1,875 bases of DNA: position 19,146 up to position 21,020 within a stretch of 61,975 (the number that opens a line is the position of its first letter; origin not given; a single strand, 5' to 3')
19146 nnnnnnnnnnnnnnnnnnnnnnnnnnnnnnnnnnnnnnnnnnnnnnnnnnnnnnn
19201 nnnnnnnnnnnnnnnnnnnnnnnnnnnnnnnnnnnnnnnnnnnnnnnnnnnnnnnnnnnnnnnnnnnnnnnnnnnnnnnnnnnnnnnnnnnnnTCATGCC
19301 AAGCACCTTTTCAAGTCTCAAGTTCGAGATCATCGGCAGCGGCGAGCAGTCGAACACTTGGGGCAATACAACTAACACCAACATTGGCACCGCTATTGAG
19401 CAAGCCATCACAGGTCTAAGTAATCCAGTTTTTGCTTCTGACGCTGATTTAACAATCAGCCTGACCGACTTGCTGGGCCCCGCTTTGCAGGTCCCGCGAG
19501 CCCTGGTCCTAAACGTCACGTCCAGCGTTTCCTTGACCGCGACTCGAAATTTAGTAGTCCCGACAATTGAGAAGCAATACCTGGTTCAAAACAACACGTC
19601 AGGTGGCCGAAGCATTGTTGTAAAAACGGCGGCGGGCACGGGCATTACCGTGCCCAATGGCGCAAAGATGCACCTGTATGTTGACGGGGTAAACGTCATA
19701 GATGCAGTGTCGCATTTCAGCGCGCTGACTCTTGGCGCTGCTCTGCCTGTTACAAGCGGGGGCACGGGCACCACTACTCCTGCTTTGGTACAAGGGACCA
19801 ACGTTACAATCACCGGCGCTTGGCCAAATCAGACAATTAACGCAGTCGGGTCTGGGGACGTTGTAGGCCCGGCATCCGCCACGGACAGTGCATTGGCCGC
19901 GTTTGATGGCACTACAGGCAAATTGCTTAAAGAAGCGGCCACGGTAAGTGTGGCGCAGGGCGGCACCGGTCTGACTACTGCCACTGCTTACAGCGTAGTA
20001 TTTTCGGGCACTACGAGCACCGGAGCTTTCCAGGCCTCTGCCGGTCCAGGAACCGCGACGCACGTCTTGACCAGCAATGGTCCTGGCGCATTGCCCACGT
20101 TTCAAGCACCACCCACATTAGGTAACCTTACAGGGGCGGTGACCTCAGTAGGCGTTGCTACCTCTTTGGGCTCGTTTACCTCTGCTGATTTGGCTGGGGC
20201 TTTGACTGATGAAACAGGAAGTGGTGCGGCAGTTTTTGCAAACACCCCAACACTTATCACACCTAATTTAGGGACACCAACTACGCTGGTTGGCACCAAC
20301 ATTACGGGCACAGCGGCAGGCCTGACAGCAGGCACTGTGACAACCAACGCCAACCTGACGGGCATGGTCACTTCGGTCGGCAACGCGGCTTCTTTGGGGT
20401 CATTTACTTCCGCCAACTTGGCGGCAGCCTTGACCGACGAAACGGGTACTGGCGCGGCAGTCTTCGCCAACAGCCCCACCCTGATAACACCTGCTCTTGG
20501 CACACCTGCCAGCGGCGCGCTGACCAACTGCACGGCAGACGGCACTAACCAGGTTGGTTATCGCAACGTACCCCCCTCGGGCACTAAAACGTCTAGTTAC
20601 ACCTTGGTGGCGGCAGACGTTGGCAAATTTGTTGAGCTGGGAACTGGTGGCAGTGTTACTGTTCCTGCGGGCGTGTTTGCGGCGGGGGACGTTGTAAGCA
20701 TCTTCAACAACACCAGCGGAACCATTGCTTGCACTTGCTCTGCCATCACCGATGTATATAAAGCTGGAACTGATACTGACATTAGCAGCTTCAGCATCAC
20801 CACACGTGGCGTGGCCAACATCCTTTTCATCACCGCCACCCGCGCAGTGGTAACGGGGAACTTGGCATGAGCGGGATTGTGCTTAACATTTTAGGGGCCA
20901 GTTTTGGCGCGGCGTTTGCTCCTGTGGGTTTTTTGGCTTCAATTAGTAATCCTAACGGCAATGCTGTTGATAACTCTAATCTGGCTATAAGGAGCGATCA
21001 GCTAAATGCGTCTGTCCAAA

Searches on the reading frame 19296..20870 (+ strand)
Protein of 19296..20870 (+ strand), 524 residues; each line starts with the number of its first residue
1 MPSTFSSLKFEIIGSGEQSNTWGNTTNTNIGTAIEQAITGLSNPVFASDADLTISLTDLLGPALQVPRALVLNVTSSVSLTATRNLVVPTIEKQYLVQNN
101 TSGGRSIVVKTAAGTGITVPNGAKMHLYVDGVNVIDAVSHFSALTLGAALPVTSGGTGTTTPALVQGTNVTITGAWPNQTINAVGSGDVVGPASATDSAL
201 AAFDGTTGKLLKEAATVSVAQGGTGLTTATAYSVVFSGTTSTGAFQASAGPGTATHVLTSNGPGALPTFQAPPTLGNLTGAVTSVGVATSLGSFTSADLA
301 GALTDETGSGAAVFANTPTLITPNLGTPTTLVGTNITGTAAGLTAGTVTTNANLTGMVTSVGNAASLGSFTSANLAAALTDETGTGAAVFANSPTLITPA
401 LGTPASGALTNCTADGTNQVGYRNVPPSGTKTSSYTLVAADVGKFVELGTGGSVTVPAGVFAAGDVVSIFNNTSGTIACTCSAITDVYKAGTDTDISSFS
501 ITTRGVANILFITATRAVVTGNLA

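Call 37: search_protein_families(library=phrogs, proteins=[window:19296-20870:+], max_evalue=0.001)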
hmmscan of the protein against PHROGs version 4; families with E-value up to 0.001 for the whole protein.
window:19296-20870:+ (524 aa): 2 families
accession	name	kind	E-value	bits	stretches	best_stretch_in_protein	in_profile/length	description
phrog_38625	-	tail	4.1e-08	33.6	1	73-191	163-272/437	tail fiber protein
phrog_12796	-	tail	0.0005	20.4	1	12-227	98-319/445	tail fiber protein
